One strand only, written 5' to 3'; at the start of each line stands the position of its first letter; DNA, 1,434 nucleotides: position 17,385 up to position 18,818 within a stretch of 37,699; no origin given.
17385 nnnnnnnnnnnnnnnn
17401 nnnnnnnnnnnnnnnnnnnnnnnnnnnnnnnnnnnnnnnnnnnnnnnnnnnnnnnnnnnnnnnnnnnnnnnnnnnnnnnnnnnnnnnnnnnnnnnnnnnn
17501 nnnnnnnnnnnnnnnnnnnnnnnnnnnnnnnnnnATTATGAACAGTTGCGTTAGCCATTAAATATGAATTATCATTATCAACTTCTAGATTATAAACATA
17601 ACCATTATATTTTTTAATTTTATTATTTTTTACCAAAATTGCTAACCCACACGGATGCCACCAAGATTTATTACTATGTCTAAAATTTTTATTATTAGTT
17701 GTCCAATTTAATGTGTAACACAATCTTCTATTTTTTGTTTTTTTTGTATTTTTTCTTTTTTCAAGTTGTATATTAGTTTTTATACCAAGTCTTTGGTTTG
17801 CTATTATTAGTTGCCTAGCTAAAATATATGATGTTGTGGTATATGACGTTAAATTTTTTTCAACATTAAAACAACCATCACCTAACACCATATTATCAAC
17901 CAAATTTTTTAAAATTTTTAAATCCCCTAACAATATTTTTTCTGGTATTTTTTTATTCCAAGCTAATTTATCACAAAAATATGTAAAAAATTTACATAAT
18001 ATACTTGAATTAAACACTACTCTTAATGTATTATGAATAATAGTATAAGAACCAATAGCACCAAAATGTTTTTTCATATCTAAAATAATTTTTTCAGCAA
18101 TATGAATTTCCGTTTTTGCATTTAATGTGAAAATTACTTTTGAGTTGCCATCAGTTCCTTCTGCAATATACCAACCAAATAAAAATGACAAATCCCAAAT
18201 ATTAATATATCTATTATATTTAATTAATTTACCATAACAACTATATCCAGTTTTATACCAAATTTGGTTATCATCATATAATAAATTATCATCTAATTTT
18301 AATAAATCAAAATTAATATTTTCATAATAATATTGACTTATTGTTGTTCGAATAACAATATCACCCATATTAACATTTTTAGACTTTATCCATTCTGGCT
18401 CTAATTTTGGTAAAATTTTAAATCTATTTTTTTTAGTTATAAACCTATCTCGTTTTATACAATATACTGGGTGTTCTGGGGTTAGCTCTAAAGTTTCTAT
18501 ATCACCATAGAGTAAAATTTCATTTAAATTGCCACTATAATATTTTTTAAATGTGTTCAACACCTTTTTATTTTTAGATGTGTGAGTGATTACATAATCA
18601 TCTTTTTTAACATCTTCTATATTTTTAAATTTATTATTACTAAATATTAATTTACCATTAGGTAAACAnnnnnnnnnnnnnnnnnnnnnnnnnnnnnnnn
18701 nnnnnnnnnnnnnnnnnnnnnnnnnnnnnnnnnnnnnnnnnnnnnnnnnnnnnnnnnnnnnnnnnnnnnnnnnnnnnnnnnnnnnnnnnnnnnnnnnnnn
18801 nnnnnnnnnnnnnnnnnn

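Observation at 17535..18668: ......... intein inside a glycosyltransferase catalytic motif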

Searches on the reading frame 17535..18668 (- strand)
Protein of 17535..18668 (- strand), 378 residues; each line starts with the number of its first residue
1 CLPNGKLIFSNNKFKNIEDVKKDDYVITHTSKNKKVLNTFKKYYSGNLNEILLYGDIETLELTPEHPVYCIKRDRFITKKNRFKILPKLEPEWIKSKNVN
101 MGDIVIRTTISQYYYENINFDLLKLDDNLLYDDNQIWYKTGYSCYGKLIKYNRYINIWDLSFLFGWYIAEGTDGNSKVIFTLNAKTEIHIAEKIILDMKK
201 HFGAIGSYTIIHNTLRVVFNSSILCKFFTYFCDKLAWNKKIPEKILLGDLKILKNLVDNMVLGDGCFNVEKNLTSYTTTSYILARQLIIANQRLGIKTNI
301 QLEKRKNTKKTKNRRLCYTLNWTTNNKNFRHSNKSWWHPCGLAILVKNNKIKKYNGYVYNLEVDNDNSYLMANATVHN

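Call 7: search_protein_families(library=pfam, proteins=[window:17535-18668:-], max_evalue=1)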
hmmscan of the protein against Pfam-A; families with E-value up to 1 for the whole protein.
window:17535-18668:- (378 aa): 5 families
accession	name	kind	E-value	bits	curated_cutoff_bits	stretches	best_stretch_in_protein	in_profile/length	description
PF14528.11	LAGLIDADG_3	-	1.1e-06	29.2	22.5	1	261-315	11-67/82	LAGLIDADG-like domain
PF14890.11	Intein_splicing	-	2.1e-06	28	35.8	1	28-378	30-155/155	Intein splicing domain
PF11385.13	DUF3189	-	0.0047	17.1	23.2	1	165-239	50-121/147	Protein of unknown function (DUF3189)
PF14623.11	Vint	-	0.016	15.4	27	1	9-70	11-66/166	Hint-domain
PF05204.19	Hom_end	-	0.032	14.8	21.1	1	260-325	21-87/110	Homing endonuclease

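Call 12: search_solved_structures(query=window:17535-18668:-, max_evalue=1, show_alignments=2)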
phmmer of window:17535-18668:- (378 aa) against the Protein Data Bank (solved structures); distinct sequences matched with E-value up to 1: 3.
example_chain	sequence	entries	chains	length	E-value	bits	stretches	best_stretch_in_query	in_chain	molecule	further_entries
2cw7_A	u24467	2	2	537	4.5e-05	26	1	160-297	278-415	Endonuclease PI-PkoII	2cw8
7qsu_A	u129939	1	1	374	0.013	17.9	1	159-302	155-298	V-ATPase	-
7qss_A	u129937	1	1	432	0.019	17.3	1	159-302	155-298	V-type ATP synthase alpha chain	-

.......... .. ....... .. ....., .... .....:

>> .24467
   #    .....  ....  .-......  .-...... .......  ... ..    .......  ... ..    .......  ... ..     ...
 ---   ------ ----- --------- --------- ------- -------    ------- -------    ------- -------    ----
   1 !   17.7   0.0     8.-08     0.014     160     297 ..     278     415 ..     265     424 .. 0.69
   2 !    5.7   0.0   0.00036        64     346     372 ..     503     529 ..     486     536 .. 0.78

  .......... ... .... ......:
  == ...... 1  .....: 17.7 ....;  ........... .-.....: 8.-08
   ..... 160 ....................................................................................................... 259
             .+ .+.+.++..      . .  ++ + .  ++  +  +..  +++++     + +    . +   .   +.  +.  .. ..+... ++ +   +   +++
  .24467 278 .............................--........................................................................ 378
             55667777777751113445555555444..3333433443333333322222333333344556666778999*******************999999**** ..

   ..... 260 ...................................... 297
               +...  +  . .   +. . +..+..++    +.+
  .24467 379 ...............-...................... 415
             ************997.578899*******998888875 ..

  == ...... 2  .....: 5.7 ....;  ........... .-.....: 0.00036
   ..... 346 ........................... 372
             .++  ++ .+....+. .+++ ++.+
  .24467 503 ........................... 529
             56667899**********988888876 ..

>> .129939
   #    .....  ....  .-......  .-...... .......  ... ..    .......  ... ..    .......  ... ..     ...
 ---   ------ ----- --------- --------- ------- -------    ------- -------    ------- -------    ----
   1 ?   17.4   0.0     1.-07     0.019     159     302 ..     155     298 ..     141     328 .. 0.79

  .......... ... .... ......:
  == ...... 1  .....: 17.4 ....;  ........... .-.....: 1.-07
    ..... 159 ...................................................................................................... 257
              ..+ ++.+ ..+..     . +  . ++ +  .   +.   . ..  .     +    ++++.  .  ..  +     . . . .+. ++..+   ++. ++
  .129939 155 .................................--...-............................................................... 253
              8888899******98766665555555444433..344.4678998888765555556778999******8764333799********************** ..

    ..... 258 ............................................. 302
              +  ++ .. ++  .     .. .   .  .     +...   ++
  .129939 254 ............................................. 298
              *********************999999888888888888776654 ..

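Call 18: find_homologous_proteins(query=window:17535-18668:-, max_evalue=0.001)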
Query window:17535-18668:- (378 aa): 3 proteins with E <= 0.001 among 3310 candidates.
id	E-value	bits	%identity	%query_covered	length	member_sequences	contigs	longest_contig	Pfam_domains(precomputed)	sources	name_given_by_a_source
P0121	2.3e-114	401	56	92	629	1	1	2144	PF14528.12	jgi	jgi:hypothetical protein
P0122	7.7e-11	60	26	100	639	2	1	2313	PF00145.24,PF14890.12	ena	-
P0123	3.1e-5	41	35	38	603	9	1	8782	PF00145.24,PF14890.12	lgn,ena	-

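Call 28: find_encoding_contigs(protein=P0121, flank=5000, max_places=3)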
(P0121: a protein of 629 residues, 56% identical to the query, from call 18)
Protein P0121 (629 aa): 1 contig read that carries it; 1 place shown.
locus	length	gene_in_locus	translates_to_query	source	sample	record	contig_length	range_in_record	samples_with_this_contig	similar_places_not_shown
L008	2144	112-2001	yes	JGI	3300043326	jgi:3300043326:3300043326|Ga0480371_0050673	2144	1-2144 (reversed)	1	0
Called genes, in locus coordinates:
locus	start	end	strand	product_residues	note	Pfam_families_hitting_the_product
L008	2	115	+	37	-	?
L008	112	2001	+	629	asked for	PF14528:LAGLIDADG_3 (faint)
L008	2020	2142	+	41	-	?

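Call 34: find_related_loci(query=window:17535-18668:-, collection=viral_contigs, flank=6000)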
Query window:17535-18668:- (378 aa) in viral_contigs; peptide patterns used: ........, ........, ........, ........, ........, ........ (x = any residue, [..] = any of these).
7 stretches matched a pattern, but none encodes a relative of the query by tblastn (E <= 1e-3).

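Call 36: find_related_loci(query=A2, collection=metagenome_contigs, flank=6000)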
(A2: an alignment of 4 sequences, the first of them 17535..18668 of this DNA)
Query A2 (378 aa) in metagenome_contigs; peptide patterns used: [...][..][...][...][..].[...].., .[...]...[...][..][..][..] (x = any residue, [..] = any of these).
600 stretches matched a pattern (row limit reached: there are more); 113 encode a relative of the query (tblastn E <= 1e-3); the best 80 are kept; 80 distinct loci.
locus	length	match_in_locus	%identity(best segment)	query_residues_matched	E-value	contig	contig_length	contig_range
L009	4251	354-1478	29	1-378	1e-24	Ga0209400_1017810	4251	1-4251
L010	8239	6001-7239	27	1-378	8e-24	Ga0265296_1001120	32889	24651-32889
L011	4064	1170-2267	28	1-378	9e-23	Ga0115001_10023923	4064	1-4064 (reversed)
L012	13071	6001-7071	25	1-378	2e-22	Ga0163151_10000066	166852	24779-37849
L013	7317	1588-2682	26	1-378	1e-21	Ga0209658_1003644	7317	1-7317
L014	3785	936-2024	27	1-378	5e-21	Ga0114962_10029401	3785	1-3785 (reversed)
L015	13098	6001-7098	28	1-378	2e-20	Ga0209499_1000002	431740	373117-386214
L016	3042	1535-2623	27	1-378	2e-20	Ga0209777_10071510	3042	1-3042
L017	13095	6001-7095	24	1-378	1e-18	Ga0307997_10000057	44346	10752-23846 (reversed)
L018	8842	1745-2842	26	1-378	1e-18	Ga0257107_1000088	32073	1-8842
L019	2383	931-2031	27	1-378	1e-18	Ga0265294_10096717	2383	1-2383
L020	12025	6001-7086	25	1-378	2e-18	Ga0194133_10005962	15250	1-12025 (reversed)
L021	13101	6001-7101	26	1-378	2e-18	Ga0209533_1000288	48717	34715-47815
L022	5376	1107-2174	29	1-378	2e-18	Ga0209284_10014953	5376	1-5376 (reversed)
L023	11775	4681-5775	27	1-378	4e-18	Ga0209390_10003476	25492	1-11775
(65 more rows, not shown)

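Call 46: search_protein_families(library=ncbifam, proteins=[window:17535-18668:-], max_evalue=0.1)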
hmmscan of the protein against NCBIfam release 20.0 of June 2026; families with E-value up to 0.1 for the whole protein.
window:17535-18668:- (378 aa): 2 families
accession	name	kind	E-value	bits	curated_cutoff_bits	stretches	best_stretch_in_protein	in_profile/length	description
NF011491.0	PRK14898.1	equivalog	0.0034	15.4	783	1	138-307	223-391/860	DNA-directed RNA polymerase subunit A''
NF011287.0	PRK14698.1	equivalog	0.027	12.4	1238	1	160-301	393-534/1017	V-type ATP synthase subunit A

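Call 47: predict_structure(alignment_id=A3)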
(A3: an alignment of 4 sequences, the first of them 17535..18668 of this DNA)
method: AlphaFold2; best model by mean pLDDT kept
length: 378 residues; sequences in the alignment: 4
mean_pLDDT: 49.2   pTM: 0.36
mean pLDDT of the five models: 49.2, 48.9, 42.0, 38.7, 38.1
residues with pLDDT >= 90: 0; 70-90: 64; 50-70: 97; < 50: 217
segments of 3 or more residues with pLDDT < 50: 29-31, 76-78, 81-90, 107-177, 179-183, 221-253, 258-282, 298-320, 322-344, 366-378
pLDDT, mean of each block of 10 residues (from residue 1): 66 73 68 69 80 58 68 57 42 73 51 30 27 23 24 27 33 44 50 56 61 52 46 39 47 47 32 32 51 54 40 41 45 40 57 81 52 31
secondary structure, 60 per line:
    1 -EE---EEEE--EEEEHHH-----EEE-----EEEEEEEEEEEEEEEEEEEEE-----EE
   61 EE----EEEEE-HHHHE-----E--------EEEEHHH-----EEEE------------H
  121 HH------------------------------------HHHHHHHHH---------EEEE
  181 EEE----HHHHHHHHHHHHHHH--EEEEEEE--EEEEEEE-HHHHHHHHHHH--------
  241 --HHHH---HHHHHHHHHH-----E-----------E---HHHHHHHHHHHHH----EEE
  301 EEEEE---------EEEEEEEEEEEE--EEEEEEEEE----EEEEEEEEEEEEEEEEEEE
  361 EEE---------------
elements in order: E7-10 E13-16 E25-27 E33-53 E59-62 E67-71 H73-76 E92-95 E104-107 H159-167 E177-183 H188-202 E205-211 E214-220 H222-232 H243-246 H250-259 H281-293 E298-305 E315-326 E329-337 E342-363

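Call 49: find_homologous_proteins(query=A3, max_evalue=0.00001)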
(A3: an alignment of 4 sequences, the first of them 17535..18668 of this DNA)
Query A3 (4 sequences) (378 aa, profile of the alignment): 65 proteins with E <= 0.00001 among 6803 candidates.
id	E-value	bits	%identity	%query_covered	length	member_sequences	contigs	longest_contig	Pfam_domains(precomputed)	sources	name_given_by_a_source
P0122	2.8e-147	509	26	100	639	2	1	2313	PF00145.24,PF14890.12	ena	-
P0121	4.6e-135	468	56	92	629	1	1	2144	PF14528.12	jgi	jgi:hypothetical protein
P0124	1.7e-131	457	26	100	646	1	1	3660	PF00145.24,PF13403.12,PF14890.12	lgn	-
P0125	1.3e-111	391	26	100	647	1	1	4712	PF00145.24,PF13403.12,PF14890.12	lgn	-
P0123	9.4e-106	372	35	38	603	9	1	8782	PF00145.24,PF14890.12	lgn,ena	-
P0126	1.8e-99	351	25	100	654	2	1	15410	PF00145.24,PF13403.12,PF14890.12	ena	-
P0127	1.0e-97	346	26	100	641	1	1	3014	PF00145.24,PF13403.12,PF14890.12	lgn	-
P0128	6.0e-95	336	24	100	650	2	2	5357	PF00145.24,PF13403.12,PF14890.12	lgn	-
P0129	4.0e-91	324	24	100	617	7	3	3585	PF00145.24,PF13403.12,PF14890.12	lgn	-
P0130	1.1e-89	319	25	100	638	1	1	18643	PF00145.24,PF13403.12,PF14890.12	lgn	-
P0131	1.1e-89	319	24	100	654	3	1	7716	PF00145.24,PF13403.12,PF14890.12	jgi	jgi:site-specific DNA-cytosine methylase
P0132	2.1e-83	298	27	100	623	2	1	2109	PF00145.24,PF05203.22,PF13403.12,PF14890.12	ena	-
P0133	1.1e-81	293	26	100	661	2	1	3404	PF00145.24,PF13403.12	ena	-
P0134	4.1e-81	291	28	100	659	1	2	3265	PF00145.24,PF13403.12,PF14890.12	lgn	-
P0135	7.4e-80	287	26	100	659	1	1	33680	PF00145.24,PF13403.12,PF14890.12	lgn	-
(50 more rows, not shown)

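Call 69: predict_structure(alignment_id=A4)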
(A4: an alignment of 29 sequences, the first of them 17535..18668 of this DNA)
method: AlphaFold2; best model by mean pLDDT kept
length: 378 residues; sequences in the alignment: 29
mean_pLDDT: 89.1   pTM: 0.86
mean pLDDT of the five models: 89.1, 89.0, 87.3, 87.3, 84.5
residues with pLDDT >= 90: 248; 70-90: 98; 50-70: 31; < 50: 1
segments of 3 or more residues with pLDDT < 50: none
pLDDT, mean of each block of 10 residues (from residue 1): 94 93 94 94 98 92 97 84 76 96 88 74 88 80 62 91 97 93 94 96 92 94 94 94 92 96 91 93 93 90 73 79 73 79 93 98 95 87
secondary structure, 60 per line:
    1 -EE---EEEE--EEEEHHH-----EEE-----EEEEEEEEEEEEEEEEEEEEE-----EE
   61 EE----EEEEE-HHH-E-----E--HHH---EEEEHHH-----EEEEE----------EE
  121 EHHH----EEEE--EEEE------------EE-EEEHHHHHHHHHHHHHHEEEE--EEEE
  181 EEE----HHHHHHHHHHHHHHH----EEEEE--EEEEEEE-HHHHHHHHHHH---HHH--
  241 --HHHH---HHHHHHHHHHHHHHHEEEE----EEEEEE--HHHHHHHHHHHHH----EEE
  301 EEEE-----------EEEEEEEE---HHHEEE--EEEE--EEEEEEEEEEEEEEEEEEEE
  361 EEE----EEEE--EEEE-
elements in order: E7-10 E13-16 E25-27 E33-53 E59-62 E67-71 E92-95 E104-108 E119-121 E129-132 E135-138 E154-156 H157-170 E171-174 E177-183 H188-202 E207-211 E214-220 H222-232 H243-246 H250-264 E265-268 E273-278 H281-293 E298-304 E316-323 E330-332 E335-338 E341-363 E368-371 E374-377

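Call 72: fold_search(model_id=the predicted structure, library=pdb)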
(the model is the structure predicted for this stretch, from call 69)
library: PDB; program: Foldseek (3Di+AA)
matches with E <= 10: 667; with E <= 0.001: 60
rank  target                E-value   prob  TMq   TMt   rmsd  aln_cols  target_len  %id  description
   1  7qsu                  1.6e-20  1.00  0.72  0.74   5.8       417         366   16  Crystal structure of homing endonuclease-associated TliVMA intein (C1A, d333-339) (released 2022-03-30)
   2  7qss                  5.9e-19  1.00  0.73  0.64   5.5       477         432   14  Crystal structure of homing endonuclease-associated TliVMA intein (C1A) (released 2022-03-30)
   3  2cw7                  4.9e-17  1.00  0.66  0.49   6.4       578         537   12  Crystal structure of intein homing endonuclease II (released 2006-04-18)
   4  1vde_A                5.6e-16  1.00  0.57  0.51   9.6       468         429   12  PI-SCEI, A HOMING ENDONUCLEASE WITH PROTEIN SPLICING ACTIVITY (released 1998-04-08)
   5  7qst                  6.6e-16  1.00  0.64  0.67   5.9       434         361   14  Crystal structure of homing endonuclease-associated PhoVMA intein (C1A) (released 2022-03-30)
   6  1vde_B                4.3e-15  1.00  0.55  0.49   9.1       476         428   10  PI-SCEI, A HOMING ENDONUCLEASE WITH PROTEIN SPLICING ACTIVITY (released 1998-04-08)
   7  1ef0_A                8.9e-15  1.00  0.55  0.50   9.5       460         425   12  CRYSTAL STRUCTURE OF PI-SCEI MINIPRECURSOR (released 2000-06-07)
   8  1dfa                  5.4e-14  1.00  0.51  0.49  10.0       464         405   12  CRYSTAL STRUCTURE OF PI-SCEI IN C2 SPACE GROUP (released 1999-12-08)
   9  1jva_B                1.2e-13  1.00  0.56  0.51   8.7       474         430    9  CRYSTAL STRUCTURE OF THE VMA1-DERIVED ENDONUCLEASE BEARING THE N AND C EXTEIN PROPEPTIDES (released 2002-08-29)
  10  1dq3                  1.6e-13  1.00  0.64  0.54   5.0       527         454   12  CRYSTAL STRUCTURE OF AN ARCHAEAL INTEIN-ENCODED HOMING ENDONUCLEASE PI-PFUI (released 2000-07-05)
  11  1lws_A                1.9e-13  1.00  0.58  0.53   8.8       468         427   12  Crystal structure of the intein homing endonuclease PI-SceI bound to its recognition sequence (released 2002-09-27)
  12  1lwt_A                2.2e-13  1.00  0.54  0.47  10.4       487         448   11  Crystal structure of the intein homing endonuclease PI-SceI bound to its substrate DNA (Ca2+ free) (released 2002-09-27)
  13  1jva_A                1.9e-12  1.00  0.56  0.51   9.0       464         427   10  CRYSTAL STRUCTURE OF THE VMA1-DERIVED ENDONUCLEASE BEARING THE N AND C EXTEIN PROPEPTIDES (released 2002-08-29)
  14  1um2_B                3.0e-12  1.00  0.55  0.50  10.1       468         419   10  Crystal Structure of the Vma1-Derived Endonuclease with the Ligated Extein Segment (released 2004-09-22)
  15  1um2_A                3.4e-11  1.00  0.57  0.52   8.8       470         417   12  Crystal Structure of the Vma1-Derived Endonuclease with the Ligated Extein Segment (released 2004-09-22)
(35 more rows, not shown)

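Call 83: search_protein_families(library=phrogs, proteins=[window:17535-18668:-], max_evalue=0.001)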
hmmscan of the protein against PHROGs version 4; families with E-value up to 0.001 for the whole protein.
window:17535-18668:- (378 aa): 2 families
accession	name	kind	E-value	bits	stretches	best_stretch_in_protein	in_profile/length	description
phrog_36001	-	unknown function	3.6e-10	39.7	1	1-378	97-459/715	-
phrog_21587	-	unknown function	3e-06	26.7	1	1-109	575-669/706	-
